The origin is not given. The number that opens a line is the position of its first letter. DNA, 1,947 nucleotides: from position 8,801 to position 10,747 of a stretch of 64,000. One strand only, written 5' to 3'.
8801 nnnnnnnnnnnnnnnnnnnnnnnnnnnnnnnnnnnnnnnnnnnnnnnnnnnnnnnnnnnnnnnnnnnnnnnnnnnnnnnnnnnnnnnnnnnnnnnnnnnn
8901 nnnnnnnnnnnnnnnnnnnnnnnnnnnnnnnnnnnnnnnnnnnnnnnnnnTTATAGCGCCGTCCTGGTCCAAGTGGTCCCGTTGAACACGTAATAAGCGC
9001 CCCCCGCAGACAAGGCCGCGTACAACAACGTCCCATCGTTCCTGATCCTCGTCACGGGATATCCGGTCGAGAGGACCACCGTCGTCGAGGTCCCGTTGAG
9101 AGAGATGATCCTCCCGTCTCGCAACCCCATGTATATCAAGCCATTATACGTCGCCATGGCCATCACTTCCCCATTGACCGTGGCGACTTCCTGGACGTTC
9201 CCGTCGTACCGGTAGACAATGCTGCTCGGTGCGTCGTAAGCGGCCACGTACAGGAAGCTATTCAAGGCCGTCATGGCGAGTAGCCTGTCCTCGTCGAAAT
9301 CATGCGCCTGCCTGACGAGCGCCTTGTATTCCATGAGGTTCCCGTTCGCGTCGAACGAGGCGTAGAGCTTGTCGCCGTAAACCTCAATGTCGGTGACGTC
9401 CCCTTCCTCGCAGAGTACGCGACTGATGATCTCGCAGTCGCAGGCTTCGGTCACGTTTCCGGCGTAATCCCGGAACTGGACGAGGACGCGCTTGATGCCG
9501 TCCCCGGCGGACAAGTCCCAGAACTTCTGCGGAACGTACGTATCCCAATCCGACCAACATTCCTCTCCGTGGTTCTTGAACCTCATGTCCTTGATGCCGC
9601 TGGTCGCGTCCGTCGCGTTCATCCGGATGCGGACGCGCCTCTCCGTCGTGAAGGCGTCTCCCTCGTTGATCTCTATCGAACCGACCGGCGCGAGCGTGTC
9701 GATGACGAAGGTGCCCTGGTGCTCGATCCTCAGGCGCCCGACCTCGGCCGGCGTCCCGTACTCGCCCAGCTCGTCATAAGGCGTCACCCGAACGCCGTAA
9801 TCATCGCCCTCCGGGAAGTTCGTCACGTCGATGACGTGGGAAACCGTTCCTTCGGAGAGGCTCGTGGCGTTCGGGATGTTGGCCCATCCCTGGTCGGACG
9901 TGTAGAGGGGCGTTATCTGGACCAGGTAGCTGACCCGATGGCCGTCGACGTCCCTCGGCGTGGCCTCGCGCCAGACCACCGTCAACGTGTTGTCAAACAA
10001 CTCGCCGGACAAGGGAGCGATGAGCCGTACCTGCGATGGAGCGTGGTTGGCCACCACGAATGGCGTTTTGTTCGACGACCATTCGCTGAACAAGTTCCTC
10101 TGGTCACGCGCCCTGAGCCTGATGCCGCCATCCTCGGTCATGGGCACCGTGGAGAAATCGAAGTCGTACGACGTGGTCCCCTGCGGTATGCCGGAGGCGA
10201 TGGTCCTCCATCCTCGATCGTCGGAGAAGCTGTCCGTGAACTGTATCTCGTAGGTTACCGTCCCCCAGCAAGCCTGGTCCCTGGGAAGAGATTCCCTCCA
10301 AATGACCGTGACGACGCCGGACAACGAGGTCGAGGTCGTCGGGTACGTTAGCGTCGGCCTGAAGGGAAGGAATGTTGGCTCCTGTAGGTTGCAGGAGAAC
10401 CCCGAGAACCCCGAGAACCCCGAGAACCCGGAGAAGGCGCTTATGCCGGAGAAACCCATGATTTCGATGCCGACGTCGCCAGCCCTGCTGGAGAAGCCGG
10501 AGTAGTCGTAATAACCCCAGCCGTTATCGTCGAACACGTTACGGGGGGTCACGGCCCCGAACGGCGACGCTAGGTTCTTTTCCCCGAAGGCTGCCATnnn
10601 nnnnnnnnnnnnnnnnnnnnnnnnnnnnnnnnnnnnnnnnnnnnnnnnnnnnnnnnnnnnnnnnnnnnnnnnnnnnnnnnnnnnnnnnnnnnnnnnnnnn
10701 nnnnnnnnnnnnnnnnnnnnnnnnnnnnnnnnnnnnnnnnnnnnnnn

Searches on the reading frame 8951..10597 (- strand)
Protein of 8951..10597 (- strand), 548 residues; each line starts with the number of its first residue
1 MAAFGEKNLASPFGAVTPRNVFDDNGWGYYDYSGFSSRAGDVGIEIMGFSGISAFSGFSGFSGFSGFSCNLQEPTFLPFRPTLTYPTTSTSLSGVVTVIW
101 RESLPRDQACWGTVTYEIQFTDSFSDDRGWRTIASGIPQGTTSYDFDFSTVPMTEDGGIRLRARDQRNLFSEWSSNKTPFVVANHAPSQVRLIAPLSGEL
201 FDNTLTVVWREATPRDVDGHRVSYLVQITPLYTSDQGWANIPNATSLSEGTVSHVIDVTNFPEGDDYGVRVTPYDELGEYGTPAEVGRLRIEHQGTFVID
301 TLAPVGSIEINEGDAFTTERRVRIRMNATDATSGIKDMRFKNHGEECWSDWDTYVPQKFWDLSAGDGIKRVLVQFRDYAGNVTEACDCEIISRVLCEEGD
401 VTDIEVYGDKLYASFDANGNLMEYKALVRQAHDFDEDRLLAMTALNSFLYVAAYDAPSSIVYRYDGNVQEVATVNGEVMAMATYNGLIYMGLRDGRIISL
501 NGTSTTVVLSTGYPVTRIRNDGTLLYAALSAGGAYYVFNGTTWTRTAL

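Call 10: search_protein_families(library=phrogs, proteins=[window:8951-10597:-], max_evalue=0.001)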
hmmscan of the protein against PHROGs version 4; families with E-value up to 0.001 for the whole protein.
window:8951-10597:- (548 aa): 3 families
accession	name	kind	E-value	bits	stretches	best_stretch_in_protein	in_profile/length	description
phrog_10519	-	head and packaging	2.4e-14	53.4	1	78-209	157-283/831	virion structural protein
phrog_10898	-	unknown function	3.6e-07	31.2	1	298-390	8-108/221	-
phrog_37549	-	head and packaging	1.1e-06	27.7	1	113-218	583-687/1072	virion structural protein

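Call 102: search_dna_similar(query=window:8951-10597:-, collection=phages, mode=protein, max_rows=10, max_evalue=0.001)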
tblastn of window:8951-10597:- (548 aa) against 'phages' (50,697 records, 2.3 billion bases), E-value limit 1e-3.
Records with a match: 5; places in all: 5; records where one place covers at least 80% of the query: 0.
Best place of each record, by identity: <60% 5.
By first word of the organism name: Bacillus 3; Bacteriophage 2.
By host as written in the record: Bacillus cereus 2; - 2; Bacillus pseudalcaliphilus 1.
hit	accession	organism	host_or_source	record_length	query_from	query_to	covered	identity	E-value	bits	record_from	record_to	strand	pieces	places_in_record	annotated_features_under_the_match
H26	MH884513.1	Bacillus phage vB_BpsS-36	Bacillus pseudalcaliphilus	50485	116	380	48%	28.1%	8e-6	103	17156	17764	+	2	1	hypothetical protein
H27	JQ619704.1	Bacillus phage PBC1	Bacillus cereus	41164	105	218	21%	33.6%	2e-4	50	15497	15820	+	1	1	putative YD repeat protein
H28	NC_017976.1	Bacillus phage PBC1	Bacillus cereus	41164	105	218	21%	33.6%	2e-4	50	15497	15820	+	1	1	virion structural protein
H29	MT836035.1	Bacteriophage sp.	human fecal samples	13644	282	385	19%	31.5%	4e-5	53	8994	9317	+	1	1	record has no annotation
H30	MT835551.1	Bacteriophage sp.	human fecal samples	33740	297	390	17%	33.7%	4e-6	56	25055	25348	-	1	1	record has no annotation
